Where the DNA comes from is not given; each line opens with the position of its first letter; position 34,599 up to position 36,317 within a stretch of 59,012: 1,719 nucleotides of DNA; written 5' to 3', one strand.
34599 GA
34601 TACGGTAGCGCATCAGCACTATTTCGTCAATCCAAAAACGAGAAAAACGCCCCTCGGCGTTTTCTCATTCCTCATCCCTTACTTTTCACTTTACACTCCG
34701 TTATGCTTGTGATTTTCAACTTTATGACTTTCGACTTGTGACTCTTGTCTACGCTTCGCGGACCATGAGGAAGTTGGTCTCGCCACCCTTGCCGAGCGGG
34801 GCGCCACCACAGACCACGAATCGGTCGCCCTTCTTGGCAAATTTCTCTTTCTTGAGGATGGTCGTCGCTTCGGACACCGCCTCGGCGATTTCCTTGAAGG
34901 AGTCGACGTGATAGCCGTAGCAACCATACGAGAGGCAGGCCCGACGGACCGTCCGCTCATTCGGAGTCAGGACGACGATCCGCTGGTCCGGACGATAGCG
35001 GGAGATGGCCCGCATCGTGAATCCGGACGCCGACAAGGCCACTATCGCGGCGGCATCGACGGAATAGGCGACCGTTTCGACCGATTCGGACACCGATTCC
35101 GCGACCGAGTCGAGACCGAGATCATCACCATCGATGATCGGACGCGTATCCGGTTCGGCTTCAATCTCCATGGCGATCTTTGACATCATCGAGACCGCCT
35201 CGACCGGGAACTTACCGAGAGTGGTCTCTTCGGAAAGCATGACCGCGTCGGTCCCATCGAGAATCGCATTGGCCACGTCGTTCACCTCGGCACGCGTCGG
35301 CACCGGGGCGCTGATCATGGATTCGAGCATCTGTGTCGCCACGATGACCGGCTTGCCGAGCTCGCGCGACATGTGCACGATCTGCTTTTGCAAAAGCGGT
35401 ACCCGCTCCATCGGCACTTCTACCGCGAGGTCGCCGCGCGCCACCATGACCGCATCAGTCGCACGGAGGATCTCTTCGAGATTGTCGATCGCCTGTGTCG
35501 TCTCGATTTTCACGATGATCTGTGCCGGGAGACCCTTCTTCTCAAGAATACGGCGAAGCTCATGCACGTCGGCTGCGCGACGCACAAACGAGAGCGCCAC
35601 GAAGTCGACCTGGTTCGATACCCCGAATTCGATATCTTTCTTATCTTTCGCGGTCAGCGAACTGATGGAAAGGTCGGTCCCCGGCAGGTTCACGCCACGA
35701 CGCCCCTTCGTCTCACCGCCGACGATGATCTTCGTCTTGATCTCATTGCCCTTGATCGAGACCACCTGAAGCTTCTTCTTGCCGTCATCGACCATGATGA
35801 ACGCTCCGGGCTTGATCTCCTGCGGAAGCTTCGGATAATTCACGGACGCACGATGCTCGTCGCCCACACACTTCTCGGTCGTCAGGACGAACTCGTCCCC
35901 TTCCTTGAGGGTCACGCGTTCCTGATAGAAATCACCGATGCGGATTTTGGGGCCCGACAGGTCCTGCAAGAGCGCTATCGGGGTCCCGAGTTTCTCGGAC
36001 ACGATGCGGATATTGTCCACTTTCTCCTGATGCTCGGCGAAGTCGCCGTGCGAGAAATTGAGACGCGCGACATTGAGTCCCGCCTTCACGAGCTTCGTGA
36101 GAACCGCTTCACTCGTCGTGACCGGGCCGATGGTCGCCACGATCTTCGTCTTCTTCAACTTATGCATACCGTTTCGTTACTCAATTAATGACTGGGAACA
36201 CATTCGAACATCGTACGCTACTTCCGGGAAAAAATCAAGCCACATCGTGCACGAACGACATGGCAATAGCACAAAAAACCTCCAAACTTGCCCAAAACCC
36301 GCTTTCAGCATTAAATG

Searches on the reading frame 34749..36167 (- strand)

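Call 62: search_protein_families(library=pfam, proteins=[window:34749-36167:-], max_evalue=0.0001)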
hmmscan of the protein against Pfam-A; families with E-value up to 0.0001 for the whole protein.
window:34749-36167:- (472 aa): 2 families
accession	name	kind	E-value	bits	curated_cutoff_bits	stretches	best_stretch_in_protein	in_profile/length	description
PF00224.27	PK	-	7.1e-121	403.7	30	1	5-325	2-328/328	Pyruvate kinase, barrel domain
PF02887.21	PK_C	-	1.4e-28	99.7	28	1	357-469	1-113/114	Pyruvate kinase, alpha/beta domain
